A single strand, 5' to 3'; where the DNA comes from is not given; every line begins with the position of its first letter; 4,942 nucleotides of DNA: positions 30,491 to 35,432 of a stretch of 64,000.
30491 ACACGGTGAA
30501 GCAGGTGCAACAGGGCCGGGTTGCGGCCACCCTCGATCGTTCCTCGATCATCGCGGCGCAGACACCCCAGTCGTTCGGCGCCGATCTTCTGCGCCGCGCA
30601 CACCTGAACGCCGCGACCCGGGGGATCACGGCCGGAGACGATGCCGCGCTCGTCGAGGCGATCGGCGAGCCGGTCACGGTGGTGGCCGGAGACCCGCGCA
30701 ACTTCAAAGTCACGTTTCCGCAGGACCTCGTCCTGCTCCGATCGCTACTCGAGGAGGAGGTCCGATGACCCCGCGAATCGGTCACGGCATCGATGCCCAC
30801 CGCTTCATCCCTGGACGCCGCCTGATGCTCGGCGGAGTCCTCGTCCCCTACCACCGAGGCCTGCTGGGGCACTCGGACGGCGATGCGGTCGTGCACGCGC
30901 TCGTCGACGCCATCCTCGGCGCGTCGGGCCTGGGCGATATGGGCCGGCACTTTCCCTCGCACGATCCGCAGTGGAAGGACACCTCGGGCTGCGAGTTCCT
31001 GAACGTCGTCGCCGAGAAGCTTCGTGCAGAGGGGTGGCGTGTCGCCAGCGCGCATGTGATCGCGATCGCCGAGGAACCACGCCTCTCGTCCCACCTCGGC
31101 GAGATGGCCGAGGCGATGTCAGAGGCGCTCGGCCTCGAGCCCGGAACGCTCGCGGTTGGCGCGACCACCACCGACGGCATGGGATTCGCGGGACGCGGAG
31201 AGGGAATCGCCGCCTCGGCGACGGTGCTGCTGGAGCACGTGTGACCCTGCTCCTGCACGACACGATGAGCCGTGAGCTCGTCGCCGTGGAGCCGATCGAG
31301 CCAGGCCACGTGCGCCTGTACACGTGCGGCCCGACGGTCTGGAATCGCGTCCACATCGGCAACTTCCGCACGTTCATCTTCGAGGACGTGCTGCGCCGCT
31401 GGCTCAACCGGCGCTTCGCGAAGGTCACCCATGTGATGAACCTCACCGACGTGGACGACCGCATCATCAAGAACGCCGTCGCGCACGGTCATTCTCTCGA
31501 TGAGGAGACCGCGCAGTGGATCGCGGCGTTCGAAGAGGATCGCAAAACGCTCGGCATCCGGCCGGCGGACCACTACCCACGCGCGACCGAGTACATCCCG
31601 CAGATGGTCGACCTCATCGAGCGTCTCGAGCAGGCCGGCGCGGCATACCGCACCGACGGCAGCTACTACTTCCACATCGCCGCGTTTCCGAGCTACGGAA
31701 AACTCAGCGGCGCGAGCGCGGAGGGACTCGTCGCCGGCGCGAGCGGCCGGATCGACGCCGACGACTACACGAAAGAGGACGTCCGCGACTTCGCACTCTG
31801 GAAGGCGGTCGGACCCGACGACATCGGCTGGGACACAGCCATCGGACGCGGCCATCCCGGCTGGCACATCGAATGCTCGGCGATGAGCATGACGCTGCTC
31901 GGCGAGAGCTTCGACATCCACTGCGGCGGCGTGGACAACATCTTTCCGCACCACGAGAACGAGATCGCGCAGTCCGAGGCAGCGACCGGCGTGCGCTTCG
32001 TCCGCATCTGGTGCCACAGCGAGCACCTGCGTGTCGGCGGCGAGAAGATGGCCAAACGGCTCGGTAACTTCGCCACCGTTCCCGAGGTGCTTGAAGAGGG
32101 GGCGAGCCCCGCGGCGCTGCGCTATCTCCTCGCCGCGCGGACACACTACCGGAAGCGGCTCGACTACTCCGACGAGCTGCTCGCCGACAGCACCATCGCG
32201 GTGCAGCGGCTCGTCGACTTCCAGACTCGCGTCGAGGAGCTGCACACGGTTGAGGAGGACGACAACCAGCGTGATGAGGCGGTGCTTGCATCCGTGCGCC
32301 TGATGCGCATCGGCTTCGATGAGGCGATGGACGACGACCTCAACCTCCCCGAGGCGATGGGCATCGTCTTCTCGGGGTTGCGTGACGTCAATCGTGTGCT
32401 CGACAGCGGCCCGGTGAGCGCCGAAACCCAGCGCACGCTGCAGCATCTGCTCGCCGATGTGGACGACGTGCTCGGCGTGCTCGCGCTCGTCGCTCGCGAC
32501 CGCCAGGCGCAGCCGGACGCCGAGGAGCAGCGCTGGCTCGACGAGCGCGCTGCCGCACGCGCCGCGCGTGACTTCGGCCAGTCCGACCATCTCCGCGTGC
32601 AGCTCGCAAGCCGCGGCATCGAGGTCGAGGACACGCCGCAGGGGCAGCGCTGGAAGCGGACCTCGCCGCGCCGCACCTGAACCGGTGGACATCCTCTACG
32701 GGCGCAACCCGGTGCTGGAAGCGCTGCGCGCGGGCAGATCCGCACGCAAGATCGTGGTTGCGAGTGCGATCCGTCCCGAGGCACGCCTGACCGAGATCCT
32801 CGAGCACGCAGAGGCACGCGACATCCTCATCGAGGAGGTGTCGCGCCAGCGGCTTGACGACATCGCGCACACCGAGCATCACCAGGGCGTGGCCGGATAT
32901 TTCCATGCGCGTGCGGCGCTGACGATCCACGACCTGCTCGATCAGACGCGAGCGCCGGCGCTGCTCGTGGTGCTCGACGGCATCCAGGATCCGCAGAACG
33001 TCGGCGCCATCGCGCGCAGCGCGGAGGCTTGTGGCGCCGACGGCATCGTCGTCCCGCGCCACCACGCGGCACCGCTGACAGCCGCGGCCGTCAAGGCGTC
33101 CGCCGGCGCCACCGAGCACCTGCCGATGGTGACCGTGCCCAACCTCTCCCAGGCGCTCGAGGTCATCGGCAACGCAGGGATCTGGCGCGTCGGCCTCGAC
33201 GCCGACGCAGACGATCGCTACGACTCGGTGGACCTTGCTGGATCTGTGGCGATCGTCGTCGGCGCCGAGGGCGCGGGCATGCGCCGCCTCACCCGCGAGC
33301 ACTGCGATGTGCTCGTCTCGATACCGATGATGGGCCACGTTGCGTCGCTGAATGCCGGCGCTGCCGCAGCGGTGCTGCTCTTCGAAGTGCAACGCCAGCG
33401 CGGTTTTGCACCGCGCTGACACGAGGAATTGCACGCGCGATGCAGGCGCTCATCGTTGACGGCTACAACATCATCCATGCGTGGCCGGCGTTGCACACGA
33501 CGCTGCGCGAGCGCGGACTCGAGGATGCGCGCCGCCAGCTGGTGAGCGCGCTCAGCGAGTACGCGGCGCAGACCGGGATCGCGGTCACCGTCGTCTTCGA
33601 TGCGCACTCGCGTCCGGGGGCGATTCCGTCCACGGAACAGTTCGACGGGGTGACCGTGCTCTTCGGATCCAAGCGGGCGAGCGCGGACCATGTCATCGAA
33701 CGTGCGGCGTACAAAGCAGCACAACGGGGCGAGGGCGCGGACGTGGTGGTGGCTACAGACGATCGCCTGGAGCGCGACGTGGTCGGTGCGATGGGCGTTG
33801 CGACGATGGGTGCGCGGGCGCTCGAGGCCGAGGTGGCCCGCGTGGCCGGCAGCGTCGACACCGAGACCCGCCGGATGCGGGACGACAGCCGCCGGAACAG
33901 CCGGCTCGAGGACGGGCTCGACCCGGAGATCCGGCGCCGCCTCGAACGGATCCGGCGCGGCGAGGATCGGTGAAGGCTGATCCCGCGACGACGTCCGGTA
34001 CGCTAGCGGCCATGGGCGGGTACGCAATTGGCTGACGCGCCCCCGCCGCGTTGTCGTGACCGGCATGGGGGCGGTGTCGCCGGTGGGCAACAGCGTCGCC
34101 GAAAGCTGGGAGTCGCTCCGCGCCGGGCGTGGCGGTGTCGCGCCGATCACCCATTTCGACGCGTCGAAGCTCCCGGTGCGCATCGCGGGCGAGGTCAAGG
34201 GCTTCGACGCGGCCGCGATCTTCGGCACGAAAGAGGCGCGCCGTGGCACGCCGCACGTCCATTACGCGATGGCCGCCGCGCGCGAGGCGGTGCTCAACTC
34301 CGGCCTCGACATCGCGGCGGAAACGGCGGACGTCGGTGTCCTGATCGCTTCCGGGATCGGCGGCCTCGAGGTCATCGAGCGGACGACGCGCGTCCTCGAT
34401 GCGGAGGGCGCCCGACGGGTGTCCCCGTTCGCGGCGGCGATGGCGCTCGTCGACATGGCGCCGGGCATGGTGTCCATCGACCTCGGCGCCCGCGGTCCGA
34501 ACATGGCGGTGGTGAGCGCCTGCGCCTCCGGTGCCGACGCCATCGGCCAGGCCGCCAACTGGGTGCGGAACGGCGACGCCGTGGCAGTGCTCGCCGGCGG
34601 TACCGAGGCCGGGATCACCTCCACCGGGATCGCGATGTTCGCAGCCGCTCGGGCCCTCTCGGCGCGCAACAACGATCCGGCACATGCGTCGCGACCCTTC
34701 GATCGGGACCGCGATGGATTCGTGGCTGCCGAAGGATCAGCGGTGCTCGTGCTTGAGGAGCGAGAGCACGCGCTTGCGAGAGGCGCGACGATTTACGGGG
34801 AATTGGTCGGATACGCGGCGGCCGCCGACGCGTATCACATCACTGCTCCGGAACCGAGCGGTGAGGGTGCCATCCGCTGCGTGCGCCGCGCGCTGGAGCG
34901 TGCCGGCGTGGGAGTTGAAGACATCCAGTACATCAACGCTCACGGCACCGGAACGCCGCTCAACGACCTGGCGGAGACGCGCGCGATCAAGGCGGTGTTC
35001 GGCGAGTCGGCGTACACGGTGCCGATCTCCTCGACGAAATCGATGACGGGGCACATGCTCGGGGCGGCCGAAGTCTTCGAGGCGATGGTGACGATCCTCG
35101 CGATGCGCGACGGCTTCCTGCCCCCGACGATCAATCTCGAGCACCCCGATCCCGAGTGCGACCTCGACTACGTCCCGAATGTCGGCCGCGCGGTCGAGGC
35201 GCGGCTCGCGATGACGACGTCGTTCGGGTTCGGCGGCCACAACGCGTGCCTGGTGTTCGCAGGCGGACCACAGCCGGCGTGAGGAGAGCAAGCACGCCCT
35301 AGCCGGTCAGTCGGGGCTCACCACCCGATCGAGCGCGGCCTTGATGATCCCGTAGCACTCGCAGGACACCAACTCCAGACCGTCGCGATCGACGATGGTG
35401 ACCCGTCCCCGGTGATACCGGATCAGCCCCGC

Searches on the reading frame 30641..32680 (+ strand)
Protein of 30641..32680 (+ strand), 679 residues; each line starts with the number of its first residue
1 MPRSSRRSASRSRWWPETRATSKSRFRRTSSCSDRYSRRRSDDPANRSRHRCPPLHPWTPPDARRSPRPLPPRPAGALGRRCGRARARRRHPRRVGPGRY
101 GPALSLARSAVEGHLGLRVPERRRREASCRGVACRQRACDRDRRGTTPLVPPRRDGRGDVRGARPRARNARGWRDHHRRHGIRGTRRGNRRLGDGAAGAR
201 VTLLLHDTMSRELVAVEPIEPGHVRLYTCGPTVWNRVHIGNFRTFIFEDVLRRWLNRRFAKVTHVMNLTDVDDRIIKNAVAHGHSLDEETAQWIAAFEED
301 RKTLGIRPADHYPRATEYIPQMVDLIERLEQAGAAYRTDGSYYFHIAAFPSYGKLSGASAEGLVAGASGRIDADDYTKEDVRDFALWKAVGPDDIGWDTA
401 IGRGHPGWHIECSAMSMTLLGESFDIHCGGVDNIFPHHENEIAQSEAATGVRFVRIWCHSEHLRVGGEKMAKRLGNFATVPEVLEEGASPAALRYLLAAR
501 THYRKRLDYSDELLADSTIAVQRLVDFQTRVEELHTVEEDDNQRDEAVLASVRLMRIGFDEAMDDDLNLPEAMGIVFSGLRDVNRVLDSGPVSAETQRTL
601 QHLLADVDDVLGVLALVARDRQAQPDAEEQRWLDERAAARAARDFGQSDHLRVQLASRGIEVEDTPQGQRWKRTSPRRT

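Call 80: search_protein_families(library=pfam, proteins=[window:30641-32680:+], max_evalue=0.00001)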
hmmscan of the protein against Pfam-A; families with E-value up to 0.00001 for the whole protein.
window:30641-32680:+ (679 aa): 3 families
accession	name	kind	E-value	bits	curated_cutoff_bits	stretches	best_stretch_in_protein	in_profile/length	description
PF01406.26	tRNA-synt_1e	-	2.8e-103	345.9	27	1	216-517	2-299/301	tRNA synthetases class I (C) catalytic domain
PF09190.17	DALR_2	-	1.5e-11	45.1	22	1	559-614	2-56/57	DALR domain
PF09334.17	tRNA-synt_1g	-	6.6e-08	32.1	20.1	0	434-514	292-371/391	tRNA synthetases class I (M)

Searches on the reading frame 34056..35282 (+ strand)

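Call 80: search_protein_families(library=pfam, proteins=[window:34056-35282:+], max_evalue=0.00001)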
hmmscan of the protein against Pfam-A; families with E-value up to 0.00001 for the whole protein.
window:34056-35282:+ (408 aa): 2 families
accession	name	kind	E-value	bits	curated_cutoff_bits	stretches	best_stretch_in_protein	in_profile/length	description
PF00109.32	ketoacyl-synt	-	6.1e-48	164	20.8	1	2-239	7-252/252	Beta-ketoacyl synthase, N-terminal domain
PF02801.28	Ketoacyl-synt_C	-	3e-40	137.3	20.8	1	247-362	1-119/119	Beta-ketoacyl synthase, C-terminal domain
